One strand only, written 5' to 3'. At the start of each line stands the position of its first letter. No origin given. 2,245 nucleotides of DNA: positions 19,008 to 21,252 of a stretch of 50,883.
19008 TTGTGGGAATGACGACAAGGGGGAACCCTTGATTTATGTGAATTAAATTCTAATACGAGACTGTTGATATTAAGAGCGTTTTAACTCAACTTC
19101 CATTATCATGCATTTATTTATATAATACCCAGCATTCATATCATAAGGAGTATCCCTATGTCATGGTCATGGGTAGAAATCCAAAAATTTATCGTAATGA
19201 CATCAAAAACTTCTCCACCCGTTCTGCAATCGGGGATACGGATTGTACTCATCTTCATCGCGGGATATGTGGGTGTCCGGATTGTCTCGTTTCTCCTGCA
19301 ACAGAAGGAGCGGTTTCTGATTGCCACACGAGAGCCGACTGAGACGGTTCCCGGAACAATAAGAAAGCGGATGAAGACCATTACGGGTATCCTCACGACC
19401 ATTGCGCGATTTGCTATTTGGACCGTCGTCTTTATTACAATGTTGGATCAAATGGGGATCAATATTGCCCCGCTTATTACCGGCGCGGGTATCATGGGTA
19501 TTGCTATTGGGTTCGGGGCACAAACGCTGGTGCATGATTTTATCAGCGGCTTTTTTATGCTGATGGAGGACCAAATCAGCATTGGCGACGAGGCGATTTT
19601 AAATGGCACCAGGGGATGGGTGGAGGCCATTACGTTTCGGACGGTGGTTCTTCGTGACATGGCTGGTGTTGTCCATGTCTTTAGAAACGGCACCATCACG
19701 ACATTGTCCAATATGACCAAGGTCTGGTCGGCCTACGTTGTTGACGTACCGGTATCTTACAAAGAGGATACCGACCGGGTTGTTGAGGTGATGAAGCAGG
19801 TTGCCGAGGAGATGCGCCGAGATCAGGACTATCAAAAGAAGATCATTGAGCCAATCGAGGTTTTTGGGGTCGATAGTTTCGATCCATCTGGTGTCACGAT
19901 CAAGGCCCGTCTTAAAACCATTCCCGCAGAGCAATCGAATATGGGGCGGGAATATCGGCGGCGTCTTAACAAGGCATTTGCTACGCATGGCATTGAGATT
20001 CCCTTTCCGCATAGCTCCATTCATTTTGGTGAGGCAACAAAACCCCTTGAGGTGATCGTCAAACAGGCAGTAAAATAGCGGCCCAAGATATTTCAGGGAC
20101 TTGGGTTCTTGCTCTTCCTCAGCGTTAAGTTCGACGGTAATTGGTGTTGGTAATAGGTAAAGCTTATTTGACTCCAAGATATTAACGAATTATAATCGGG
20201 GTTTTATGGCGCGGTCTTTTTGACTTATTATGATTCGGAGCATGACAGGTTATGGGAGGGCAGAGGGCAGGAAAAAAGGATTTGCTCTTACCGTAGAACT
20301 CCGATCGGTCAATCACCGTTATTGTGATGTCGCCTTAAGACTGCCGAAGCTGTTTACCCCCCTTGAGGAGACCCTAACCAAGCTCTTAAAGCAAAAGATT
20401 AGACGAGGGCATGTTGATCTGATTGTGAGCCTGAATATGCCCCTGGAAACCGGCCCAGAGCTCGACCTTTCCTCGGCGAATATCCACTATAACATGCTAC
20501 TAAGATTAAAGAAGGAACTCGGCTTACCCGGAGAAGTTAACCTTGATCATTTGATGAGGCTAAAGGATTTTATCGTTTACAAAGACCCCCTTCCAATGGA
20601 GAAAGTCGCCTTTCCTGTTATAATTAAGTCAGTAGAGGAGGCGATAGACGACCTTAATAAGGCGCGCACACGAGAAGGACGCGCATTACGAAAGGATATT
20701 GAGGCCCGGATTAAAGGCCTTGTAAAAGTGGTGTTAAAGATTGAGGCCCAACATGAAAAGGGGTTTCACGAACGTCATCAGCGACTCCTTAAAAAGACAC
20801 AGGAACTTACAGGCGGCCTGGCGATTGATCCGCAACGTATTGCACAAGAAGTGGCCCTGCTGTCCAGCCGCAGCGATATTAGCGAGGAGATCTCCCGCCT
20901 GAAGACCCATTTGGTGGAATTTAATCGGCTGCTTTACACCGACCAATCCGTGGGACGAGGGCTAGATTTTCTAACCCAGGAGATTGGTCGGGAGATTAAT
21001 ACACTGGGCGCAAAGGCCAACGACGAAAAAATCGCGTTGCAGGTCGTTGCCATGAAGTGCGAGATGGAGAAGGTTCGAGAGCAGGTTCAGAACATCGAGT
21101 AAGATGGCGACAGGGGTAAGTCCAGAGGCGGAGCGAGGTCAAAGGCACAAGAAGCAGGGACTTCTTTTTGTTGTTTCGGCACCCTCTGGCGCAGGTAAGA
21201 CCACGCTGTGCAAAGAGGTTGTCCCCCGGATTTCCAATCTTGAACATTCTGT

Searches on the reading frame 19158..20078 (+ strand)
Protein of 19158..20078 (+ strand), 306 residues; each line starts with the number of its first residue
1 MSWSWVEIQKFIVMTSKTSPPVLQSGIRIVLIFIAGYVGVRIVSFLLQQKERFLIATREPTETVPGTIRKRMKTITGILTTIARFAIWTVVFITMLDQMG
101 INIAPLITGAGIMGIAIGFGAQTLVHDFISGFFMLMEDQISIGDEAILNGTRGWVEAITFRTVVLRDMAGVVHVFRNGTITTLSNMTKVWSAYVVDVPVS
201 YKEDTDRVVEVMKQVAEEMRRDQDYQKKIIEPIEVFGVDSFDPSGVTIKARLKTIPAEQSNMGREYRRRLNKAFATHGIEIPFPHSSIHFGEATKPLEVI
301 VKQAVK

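Call 69: list_cluster_members(proteins=[window:19158-20078:+, window:20230-21102:+, window:21104-21772:+, window:21814-22218:+, window:22226-23467:+, window:23560-24963:+, window:37373-37987:-, window:33365-33676:-, window:32529-33365:-, window:31196-32515:-])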
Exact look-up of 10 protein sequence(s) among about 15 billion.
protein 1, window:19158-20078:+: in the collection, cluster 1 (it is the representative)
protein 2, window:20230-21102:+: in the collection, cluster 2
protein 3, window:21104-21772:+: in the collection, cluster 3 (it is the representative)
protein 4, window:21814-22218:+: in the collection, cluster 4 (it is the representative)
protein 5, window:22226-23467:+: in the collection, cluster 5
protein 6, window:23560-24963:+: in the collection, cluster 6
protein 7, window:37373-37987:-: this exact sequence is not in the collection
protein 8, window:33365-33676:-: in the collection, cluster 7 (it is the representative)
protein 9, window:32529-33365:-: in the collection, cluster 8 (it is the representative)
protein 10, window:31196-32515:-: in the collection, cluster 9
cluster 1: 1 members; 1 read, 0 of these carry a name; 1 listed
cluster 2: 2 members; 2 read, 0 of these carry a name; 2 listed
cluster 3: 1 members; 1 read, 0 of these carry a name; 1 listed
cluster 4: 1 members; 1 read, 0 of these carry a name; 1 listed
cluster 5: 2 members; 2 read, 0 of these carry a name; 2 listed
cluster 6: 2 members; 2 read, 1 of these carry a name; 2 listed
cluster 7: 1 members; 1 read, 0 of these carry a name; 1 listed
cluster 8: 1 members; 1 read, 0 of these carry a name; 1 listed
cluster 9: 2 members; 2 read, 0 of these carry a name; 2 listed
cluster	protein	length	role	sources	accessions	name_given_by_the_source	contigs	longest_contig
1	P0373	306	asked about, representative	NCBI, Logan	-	-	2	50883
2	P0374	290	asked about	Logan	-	-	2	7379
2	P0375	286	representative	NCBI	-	-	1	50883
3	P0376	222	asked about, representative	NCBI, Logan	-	-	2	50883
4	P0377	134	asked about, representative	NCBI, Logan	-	-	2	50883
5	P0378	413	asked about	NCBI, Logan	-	-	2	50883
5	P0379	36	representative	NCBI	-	-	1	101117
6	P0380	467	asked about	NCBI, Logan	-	-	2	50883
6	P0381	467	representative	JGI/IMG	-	DNA recombination protein RmuC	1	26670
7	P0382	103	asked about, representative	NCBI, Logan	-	-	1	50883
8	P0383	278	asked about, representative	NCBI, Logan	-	-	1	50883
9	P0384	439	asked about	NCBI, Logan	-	-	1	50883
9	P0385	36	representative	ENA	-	-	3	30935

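Call 70: find_encoding_contigs(protein=P0381, flank=10000, max_places=3)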
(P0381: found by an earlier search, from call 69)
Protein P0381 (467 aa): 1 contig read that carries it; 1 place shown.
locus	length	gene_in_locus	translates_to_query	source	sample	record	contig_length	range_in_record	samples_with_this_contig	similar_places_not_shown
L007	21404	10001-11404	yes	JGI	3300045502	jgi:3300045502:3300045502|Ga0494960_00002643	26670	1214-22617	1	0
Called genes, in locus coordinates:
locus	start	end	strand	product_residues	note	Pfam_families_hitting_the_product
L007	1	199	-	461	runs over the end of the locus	PF00528:BPD_transp_1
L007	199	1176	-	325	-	PF19300:BPD_transp_1_N, PF00528:BPD_transp_1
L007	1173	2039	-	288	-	PF04085:MreC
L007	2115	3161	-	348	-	PF00022:Actin, PF06723:MreB_Mbl, PF11104:PilM_2 (faint), PF00012:HSP70, PF14450:FtsA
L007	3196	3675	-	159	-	PF06271:RDD (weak)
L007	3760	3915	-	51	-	-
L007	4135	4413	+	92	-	PF08681:TacA1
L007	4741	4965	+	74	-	PF03683:UPF0175, PF24001:DUF7317 (weak)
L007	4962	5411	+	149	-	PF11848:DUF3368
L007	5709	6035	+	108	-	PF18765:Polbeta, PF01909:NTP_transf_2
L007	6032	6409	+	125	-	PF05168:HEPN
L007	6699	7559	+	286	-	PF03755:YicC-like_N, PF08340:YicC-like_C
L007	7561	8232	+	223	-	PF00625:Guanylate_kin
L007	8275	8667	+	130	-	PF01192:RNA_pol_Rpb6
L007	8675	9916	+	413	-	PF02441:Flavoprotein, PF04127:DFP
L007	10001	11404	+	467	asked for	PF02646:RmuC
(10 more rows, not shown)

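Call 109: search_protein_families(library=pfam, proteins=[window:19158-20078:+], max_evalue=0.001)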
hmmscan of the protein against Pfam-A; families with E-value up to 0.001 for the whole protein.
window:19158-20078:+ (306 aa): 3 families
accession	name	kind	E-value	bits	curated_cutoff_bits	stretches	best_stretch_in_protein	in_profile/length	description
PF00924.24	MS_channel_2nd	-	2.2e-11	44.1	20.2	1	123-187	1-67/68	Mechanosensitive ion channel, beta-domain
PF21088.3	MS_channel_1st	-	2.9e-11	43.6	23.1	1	81-122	1-42/42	Mechanosensitive ion channel, transmembrane helices 2/3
PF21082.3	MS_channel_3rd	-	2.5e-09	37.9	21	1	194-281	2-88/88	Mechanosensitive ion channel MscS, C-terminal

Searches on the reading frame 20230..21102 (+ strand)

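Call 109: search_protein_families(library=pfam, proteins=[window:20230-21102:+], max_evalue=0.001)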
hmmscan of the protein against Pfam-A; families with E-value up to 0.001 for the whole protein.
window:20230-21102:+ (290 aa): 2 families
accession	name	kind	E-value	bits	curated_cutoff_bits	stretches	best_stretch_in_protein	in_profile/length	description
PF08340.16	YicC-like_C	-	7.2e-39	133.1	27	1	171-290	1-120/120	Endoribonuclease YicC-like, C-terminal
PF03755.18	YicC-like_N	-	2.3e-37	129.2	25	1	2-154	1-155/156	Endoribonuclease YicC-like, N-terminal region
